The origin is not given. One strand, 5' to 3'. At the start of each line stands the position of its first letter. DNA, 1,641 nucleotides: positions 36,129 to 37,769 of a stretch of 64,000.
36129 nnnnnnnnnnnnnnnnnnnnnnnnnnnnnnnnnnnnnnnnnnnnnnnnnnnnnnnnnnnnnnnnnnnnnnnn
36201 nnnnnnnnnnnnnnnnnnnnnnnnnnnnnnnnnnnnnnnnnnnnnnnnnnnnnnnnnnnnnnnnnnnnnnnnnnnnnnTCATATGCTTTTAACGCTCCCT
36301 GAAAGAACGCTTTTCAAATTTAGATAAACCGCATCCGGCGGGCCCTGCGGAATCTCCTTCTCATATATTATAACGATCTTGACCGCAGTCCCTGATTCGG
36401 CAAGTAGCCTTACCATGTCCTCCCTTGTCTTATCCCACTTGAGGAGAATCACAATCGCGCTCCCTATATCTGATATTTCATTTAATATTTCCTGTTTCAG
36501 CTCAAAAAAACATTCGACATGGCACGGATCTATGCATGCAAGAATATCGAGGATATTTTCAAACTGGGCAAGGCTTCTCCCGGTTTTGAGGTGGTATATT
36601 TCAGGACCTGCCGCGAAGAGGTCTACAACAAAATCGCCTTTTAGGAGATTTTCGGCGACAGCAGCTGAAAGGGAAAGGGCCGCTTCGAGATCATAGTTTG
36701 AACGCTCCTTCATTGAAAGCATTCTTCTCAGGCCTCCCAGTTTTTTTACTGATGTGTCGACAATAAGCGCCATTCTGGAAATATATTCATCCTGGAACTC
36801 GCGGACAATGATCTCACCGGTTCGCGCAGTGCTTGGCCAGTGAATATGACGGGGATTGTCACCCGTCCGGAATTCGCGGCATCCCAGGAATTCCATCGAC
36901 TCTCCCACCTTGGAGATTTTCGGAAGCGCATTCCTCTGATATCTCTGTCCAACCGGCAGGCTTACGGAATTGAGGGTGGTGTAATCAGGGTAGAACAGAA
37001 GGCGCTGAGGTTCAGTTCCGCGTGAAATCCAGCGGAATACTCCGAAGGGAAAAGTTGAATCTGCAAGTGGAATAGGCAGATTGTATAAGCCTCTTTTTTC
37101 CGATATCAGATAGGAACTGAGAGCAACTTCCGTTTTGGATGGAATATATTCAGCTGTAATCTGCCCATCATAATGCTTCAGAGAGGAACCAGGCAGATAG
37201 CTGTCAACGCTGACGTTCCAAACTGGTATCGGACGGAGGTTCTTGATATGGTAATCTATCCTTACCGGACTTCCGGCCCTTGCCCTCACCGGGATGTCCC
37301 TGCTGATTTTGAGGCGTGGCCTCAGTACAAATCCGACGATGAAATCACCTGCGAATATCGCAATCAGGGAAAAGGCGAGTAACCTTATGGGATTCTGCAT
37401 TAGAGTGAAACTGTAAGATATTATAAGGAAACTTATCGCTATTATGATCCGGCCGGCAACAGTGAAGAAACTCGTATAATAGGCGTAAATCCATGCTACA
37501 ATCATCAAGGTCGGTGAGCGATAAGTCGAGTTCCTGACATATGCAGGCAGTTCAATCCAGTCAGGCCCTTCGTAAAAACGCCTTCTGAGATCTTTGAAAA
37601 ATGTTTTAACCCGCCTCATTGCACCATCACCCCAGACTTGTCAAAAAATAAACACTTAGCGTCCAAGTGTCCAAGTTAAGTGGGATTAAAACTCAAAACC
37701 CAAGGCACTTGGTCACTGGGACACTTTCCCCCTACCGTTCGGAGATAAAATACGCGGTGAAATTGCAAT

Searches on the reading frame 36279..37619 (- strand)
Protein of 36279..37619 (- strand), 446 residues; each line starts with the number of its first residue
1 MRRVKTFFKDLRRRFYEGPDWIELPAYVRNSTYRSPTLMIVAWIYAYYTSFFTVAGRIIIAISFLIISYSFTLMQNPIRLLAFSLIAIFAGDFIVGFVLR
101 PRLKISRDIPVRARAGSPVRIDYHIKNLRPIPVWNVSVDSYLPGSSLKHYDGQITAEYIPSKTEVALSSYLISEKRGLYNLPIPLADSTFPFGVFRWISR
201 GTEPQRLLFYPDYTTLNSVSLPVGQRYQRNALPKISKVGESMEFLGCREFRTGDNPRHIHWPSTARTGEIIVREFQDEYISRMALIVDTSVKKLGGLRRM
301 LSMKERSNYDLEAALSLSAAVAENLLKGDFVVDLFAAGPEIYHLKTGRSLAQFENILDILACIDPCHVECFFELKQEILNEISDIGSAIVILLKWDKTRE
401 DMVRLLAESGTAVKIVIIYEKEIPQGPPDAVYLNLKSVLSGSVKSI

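Call 84: search_protein_families(library=pfam, proteins=[window:36279-37619:-], max_evalue=0.0001)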
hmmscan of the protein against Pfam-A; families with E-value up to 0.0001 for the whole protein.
window:36279-37619:- (446 aa): 1 family
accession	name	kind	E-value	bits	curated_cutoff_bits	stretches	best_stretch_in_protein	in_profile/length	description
PF01882.25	DUF58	-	2.2e-09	37.3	23.4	1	247-322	2-75/216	Protein of unknown function DUF58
